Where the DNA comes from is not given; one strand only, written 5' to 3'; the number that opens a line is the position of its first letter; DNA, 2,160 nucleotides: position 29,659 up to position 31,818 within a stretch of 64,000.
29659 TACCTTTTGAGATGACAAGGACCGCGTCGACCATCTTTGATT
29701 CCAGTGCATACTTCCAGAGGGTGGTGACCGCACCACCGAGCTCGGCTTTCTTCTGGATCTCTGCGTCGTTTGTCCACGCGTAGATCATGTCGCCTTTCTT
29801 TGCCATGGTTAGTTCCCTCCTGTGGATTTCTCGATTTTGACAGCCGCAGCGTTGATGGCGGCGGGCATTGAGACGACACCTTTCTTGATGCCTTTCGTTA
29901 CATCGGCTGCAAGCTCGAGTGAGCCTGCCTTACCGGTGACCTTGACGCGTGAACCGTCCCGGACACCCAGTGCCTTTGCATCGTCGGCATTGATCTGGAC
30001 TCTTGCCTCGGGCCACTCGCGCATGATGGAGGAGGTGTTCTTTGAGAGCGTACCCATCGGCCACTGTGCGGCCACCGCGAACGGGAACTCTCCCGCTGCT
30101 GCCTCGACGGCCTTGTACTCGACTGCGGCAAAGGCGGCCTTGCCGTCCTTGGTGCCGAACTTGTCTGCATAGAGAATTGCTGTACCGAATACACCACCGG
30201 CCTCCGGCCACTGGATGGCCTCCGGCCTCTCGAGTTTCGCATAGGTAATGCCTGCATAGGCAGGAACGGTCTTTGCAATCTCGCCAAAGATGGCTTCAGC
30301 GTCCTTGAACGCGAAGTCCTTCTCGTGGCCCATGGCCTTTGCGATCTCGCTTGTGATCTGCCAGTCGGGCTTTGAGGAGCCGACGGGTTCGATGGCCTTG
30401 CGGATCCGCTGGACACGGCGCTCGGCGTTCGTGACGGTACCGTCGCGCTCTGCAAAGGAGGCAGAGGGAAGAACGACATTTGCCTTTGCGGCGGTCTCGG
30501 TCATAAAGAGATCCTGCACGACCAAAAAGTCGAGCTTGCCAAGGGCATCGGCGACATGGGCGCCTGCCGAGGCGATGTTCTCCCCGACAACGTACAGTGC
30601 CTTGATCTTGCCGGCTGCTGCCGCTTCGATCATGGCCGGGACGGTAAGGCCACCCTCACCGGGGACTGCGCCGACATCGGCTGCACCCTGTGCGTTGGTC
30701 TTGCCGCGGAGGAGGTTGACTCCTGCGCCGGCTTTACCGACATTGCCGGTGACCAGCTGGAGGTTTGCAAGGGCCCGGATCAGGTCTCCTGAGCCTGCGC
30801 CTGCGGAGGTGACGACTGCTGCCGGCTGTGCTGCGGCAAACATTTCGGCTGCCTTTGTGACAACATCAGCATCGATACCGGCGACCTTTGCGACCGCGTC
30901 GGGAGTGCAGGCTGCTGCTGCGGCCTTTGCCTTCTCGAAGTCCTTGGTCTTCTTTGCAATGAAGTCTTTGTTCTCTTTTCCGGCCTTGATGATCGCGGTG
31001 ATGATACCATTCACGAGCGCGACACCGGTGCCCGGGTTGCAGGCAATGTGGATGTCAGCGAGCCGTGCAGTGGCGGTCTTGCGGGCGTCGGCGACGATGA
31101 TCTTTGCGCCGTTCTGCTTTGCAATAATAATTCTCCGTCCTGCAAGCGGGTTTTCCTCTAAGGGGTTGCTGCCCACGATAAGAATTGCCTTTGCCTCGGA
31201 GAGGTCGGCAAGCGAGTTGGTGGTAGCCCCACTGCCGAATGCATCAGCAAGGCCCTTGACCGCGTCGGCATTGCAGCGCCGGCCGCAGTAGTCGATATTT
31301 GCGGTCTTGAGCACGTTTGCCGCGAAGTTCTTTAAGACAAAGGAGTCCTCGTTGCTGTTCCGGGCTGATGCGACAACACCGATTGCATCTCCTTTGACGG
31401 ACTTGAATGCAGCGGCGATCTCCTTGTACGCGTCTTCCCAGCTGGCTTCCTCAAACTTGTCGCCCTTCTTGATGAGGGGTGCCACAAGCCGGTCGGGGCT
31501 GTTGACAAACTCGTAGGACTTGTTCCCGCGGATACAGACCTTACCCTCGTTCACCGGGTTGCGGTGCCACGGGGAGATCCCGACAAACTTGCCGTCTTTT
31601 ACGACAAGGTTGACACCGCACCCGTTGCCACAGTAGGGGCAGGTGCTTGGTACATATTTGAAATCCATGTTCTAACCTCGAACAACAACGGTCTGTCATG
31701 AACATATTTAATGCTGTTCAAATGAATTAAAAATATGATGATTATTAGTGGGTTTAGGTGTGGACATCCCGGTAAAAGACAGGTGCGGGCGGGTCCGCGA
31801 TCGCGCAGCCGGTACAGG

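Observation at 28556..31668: FdhA-like pseudoenzyme paired with intact FdhB: a probable F420H2 electron-input module rather than a formate dehydrogenase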

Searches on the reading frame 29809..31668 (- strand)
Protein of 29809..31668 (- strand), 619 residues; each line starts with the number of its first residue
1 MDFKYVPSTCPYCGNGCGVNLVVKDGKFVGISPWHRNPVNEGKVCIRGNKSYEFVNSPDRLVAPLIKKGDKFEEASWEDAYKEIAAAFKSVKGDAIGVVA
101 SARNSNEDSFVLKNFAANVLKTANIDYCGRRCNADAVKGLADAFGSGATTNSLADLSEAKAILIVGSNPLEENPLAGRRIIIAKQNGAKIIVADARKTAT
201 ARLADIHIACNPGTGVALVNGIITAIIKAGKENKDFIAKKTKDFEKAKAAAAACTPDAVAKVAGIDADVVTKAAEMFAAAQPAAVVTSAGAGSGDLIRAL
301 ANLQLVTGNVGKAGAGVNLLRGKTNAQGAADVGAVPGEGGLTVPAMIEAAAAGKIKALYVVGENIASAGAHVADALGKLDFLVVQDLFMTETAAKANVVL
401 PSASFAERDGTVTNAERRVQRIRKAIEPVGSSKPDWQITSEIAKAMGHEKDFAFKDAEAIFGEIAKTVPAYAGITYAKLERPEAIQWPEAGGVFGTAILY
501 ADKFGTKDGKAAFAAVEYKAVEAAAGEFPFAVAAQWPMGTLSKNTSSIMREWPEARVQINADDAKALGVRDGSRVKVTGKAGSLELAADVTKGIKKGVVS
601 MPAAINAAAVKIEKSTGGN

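Call 3: search_protein_families(library=pfam, proteins=[window:29809-31668:-], max_evalue=0.01)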
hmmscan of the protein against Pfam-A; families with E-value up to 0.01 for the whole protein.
window:29809-31668:- (619 aa): 4 families
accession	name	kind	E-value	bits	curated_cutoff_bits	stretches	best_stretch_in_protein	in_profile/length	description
PF00384.28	Molybdopterin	-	1.9e-67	228.2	24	1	60-444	1-352/353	Molybdopterin oxidoreductase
PF04879.21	Molybdop_Fe4S4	-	3.8e-20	72.1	22.7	1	4-57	2-55/55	Molybdopterin oxidoreductase Fe4S4 domain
PF01568.27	Molydop_binding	-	2.8e-14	53.5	26.8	1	535-607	11-82/110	Molydopterin dinucleotide binding domain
PF01297.22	ZnuA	-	0.0052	16.7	29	1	148-271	37-164/263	Zinc-uptake complex component A periplasmic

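Call 4: search_protein_families(library=ncbifam, proteins=[window:29809-31668:-], max_evalue=0.01)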
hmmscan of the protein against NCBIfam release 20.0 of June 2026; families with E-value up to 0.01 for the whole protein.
window:29809-31668:- (619 aa): 28 families (the best 25 are shown)
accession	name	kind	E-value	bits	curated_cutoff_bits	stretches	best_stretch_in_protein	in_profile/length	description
TIGR01591.1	Fdh-alpha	equivalog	6.3e-182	606.2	666.25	2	9-336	2-337/672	formate dehydrogenase subunit alpha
NF047855.1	AssmNtatRedNasC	equivalog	6.7e-116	388.2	1100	2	5-333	20-359/708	assimilatory nitrate reductase catalytic subunit NasC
NF041323.1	Nitr_red_NasA_Halo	equivalog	2.6e-67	227.8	1000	2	13-329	3-323/673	assimilatory nitrate reductase NasA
TIGR01701.1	Fdhalpha-like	subfamily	9.9e-59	199.2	582.15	1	59-582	98-687/744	FdhF/YdeP family oxidoreductase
TIGR01553.1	formate-DH-alph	equivalog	1.8e-58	198.1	814.2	3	6-242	45-305/1009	formate dehydrogenase-N subunit alpha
NF012032.0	PRK15488.1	equivalog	7.3e-55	186.3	694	2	4-314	42-359/759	thiosulfate reductase PhsA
NF010055.0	PRK13532.1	equivalog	1.1e-53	182.7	904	3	4-242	41-292/830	nitrate reductase catalytic subunit NapA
TIGR01706.1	NAPA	equivalog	2.9e-52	178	930.55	3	3-242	40-292/830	periplasmic nitrate reductase subunit alpha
TIGR01973.1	NuoG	equivalog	1.4e-51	176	470.05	1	2-440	211-604/606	NADH-quinone oxidoreductase subunit NuoG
NF041513.1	formate_DH_Act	exception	1.6e-48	165.3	1400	3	5-241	42-295/1067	formate dehydrogenase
NF005895.0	PRK07860.1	equivalog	2.1e-43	148.4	802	2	5-516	236-727/811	NADH-quinone oxidoreductase subunit G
TIGR02166.1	dmsA_ynfE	subfamily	3.3e-42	144.5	777.7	3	12-325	52-406/794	DMSO/selenate family reductase complex A subunit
NF041783.2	mnquin_red_QrcB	equivalog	4.1e-42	144.2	440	1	4-608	51-655/695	menaquinone reductase molybdopterin-binding-like subunit QrcB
TIGR02693.1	arsenite_ox_L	equivalog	2.8e-41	141.4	359.05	3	24-323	72-420/806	arsenate reductase (azurin) large subunit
TIGR03479.1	DMSO_red_II_alp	subfamily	6.3e-34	117.2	984.75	3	42-241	102-307/913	molybdopterin-dependent oxidoreductase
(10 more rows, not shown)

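Call 5: search_solved_structures(query=window:29809-31668:-, show_alignments=4, max_evalue=1e-20)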
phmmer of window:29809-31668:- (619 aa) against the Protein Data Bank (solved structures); distinct sequences matched with E-value up to 1e-20: 52.
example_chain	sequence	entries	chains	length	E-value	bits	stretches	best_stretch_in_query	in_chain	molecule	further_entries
9t1s_L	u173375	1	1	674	4.2e-151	507.5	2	1-347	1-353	formate dehydrogenase (coenzyme F420)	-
7bkb_D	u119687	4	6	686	6.3e-139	467.3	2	3-337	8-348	Formate dehydrogenase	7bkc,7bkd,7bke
7qv7_S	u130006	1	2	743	1.8e-128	432.8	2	6-337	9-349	Hydrogen dependent carbon dioxide reductase subunit FdhF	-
1aa6_A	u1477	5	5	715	6.6e-110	371.5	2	4-337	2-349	FORMATE DEHYDROGENASE H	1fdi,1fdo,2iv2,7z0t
8rqz_C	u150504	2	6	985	2.1e-108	366.5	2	5-337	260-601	Probable oxidoreductase YjgC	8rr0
9gzq_A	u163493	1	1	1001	2.3e-108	366.4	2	5-337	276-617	Probable oxidoreductase YjgC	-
9wxb_B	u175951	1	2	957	2.1e-102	346.7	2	6-338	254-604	Formate dehydrogenase alpha subunit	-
6tg9_A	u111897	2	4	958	9.9e-97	327.9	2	6-338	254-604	Formate dehydrogenase subunit alpha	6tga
7vw6_A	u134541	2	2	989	1.4e-95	324.2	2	5-336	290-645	Formate dehydrogenase | Tungsten-containing formate dehydrogenase alpha subunit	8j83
7e5z_A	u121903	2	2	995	1.4e-95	324.1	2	5-336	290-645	Formate dehydrogenase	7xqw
9vap_A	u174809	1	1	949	5.8e-69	236.3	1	8-342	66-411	Formate dehydrogenase molybdopterin-binding subunit FdhA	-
2jim_A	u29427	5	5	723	2.8e-61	210.9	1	4-335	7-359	PERIPLASMIC NITRATE REDUCTASE | PROTEIN (PERIPLASMIC NITRATE REDUCTASE)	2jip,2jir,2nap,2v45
2jio_A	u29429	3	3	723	4.2e-61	210.3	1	4-335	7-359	PERIPLASMIC NITRATE REDUCTASE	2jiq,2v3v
8oh5_C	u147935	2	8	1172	6.4e-48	166.8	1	6-516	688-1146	Formate dehydrogenase-O, major subunit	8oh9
3ml1_A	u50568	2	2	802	3.3e-45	157.8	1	4-256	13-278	Periplasmic nitrate reductase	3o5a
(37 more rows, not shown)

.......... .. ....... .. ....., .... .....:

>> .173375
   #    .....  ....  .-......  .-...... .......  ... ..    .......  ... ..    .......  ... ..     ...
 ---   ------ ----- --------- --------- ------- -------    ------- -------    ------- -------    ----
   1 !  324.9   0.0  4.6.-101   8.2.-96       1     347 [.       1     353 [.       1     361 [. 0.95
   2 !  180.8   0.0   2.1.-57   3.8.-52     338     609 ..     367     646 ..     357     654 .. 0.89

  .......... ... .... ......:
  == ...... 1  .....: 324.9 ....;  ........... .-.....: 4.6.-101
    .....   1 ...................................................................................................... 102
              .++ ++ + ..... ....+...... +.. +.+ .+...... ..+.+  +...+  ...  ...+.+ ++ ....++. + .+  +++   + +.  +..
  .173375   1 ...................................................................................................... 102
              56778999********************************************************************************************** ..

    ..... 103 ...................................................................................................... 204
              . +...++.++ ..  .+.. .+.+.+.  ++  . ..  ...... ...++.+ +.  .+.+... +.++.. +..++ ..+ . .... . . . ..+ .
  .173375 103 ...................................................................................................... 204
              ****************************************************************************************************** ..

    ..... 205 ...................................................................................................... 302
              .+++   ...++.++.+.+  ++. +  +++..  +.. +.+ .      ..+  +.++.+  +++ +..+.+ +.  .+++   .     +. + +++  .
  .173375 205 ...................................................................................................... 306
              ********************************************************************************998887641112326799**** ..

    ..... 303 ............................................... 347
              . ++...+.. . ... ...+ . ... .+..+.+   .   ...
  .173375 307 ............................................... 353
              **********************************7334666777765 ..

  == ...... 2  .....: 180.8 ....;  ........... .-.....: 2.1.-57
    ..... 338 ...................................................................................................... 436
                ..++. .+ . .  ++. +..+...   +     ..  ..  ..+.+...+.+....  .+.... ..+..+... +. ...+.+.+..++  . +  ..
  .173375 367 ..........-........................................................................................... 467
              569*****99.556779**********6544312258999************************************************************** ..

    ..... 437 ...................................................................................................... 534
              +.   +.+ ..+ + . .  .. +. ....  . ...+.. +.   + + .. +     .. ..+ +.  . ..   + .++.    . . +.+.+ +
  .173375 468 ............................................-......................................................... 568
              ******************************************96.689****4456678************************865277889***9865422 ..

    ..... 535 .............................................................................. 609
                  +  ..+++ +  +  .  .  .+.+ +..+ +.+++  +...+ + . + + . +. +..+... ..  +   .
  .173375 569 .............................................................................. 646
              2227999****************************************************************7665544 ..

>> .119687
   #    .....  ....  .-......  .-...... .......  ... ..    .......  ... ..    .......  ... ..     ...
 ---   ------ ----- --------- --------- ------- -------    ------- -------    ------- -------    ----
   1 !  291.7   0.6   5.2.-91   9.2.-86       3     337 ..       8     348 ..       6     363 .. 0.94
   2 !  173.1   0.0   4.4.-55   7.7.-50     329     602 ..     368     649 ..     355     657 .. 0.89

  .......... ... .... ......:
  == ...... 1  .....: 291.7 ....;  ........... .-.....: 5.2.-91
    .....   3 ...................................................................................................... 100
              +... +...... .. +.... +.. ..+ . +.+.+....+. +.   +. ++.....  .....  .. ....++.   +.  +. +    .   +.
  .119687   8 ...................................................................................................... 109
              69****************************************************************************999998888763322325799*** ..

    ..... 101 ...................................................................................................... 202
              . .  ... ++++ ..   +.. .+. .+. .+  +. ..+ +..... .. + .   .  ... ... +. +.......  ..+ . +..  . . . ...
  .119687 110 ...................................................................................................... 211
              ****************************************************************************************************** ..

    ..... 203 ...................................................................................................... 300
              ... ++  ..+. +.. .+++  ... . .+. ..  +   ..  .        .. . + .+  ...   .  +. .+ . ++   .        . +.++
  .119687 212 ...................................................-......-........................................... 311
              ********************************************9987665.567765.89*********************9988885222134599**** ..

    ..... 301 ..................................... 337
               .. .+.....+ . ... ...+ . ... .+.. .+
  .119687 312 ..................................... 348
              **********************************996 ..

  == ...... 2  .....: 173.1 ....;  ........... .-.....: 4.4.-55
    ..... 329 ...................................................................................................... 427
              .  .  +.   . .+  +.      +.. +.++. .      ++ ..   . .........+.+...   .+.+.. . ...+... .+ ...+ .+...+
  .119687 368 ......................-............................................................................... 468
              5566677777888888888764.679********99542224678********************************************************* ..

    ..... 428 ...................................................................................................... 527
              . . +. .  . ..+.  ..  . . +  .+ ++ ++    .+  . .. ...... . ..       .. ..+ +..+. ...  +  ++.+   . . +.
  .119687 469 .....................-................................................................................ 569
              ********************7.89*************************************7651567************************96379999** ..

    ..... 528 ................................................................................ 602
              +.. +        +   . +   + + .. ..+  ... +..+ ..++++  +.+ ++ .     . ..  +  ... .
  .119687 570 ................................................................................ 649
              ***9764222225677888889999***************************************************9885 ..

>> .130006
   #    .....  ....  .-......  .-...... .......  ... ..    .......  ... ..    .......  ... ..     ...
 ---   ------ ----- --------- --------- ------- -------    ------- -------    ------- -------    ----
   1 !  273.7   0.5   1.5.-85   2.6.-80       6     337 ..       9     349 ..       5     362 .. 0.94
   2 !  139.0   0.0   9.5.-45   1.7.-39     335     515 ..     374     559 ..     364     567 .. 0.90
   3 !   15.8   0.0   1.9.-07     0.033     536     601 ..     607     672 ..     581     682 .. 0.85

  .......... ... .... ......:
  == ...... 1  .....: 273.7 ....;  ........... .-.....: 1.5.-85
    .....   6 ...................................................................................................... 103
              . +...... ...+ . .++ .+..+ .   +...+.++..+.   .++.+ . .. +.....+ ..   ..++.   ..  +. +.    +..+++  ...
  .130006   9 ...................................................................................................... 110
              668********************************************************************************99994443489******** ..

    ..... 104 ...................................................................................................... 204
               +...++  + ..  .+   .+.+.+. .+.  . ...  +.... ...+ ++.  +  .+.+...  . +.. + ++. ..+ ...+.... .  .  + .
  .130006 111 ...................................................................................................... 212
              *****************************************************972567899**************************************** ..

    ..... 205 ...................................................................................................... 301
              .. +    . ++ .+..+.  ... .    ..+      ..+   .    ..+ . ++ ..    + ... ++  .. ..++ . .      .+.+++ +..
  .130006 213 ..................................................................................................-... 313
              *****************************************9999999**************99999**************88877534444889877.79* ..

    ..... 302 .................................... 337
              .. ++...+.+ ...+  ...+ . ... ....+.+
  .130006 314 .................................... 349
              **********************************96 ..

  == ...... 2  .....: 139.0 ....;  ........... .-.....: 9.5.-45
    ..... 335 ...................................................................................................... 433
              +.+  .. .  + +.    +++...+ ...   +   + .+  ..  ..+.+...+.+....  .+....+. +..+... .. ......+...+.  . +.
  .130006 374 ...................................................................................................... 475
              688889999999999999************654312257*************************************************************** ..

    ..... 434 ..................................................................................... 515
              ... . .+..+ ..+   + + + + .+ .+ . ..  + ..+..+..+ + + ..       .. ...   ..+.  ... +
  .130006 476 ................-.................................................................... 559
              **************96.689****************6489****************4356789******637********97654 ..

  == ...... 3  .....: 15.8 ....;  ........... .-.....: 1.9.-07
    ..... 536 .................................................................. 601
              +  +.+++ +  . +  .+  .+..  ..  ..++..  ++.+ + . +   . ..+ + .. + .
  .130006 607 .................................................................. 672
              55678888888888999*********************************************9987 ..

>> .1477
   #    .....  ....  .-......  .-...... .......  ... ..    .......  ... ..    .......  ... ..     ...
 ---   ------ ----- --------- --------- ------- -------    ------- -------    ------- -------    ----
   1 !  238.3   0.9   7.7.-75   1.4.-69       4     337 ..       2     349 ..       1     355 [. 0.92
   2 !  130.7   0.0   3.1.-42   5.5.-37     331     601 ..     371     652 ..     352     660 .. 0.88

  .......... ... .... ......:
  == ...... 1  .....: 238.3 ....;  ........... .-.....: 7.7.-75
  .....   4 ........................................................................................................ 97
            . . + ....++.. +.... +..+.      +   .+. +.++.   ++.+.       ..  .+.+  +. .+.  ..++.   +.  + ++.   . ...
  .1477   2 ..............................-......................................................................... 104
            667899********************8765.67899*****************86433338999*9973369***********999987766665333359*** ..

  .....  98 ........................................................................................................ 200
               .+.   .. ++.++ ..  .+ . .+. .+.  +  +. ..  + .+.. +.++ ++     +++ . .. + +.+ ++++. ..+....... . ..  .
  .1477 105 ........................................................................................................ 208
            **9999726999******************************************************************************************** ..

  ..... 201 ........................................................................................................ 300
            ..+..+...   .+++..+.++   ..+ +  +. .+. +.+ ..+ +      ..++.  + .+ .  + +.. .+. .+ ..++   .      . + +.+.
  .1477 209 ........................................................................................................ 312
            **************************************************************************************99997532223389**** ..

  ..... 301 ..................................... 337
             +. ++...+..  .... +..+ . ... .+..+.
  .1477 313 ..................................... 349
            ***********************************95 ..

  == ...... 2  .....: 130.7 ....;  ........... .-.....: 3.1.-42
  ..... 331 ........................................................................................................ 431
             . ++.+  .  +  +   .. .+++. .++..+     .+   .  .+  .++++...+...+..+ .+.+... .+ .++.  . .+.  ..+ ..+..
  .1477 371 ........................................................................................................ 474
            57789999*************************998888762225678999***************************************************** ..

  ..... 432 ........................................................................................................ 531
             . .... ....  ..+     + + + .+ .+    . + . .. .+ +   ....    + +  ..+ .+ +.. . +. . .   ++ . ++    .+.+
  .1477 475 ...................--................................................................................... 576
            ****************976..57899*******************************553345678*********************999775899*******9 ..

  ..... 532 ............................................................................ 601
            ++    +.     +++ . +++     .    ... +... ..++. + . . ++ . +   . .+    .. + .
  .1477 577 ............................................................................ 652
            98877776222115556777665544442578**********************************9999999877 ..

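Call 15: find_homologous_proteins(query=window:29809-31668:-, max_evalue=1e-30)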
Query window:29809-31668:- (619 aa): 4046 proteins with E <= 1e-30 among 8000 candidates; the best 120 are listed.
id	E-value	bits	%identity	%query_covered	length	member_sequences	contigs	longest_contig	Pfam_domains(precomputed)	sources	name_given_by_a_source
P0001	0.0e+0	1333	100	100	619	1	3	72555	PF00384.28,PF01568.28,PF04879.22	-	-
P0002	0.0e+0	1276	95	100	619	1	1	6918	PF00384.28,PF01568.28,PF04879.22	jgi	-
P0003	0.0e+0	1274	95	100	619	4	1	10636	PF00384.28,PF01568.28,PF04879.22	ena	-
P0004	0.0e+0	1272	95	100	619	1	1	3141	PF00384.28,PF01568.28,PF04879.22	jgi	jgi:predicted molibdopterin-dependent oxidoreductase YjgC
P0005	0.0e+0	1243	93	100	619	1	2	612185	PF00384.28,PF01568.28,PF04879.22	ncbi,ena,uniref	ncbi:molybdopterin oxidoreductase family protein [Methanoregula sp.]|uniref:molybdopterin oxidoreduc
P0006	0.0e+0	1228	91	100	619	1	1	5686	PF00384.28,PF01568.28,PF04879.22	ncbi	-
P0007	0.0e+0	1228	92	100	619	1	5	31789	PF00384.28,PF01568.28,PF04879.22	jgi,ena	jgi:formate dehydrogenase major subunit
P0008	0.0e+0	1225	91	100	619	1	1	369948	PF00384.28,PF01568.28,PF04879.22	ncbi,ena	-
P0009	0.0e+0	1224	91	100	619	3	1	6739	PF00384.28,PF01568.28,PF04879.22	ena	-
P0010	0.0e+0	1223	91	100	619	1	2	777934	PF00384.28,PF01568.28,PF04879.22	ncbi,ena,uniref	ncbi:MAG: molybdopterin oxidoreductase family protein [Methanoregula sp.]|uniref:molybdopterin oxido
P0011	0.0e+0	1221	91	100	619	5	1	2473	PF00384.28,PF01568.28,PF04879.22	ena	-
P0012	0.0e+0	1220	91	100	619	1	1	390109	PF00384.28,PF01568.28,PF04879.22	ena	-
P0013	0.0e+0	1210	90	100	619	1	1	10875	PF00384.28,PF01568.28,PF04879.22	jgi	jgi:formate dehydrogenase major subunit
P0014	0.0e+0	1208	89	100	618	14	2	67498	PF00384.28,PF01568.28,PF04879.22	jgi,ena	jgi:formate dehydrogenase major subunit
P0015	0.0e+0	1204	89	100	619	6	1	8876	PF00384.28,PF01568.28,PF04879.22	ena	-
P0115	1.2e-193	663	55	100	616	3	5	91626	PF00384.28,PF01568.28,PF04879.22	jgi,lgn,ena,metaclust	metaclust:\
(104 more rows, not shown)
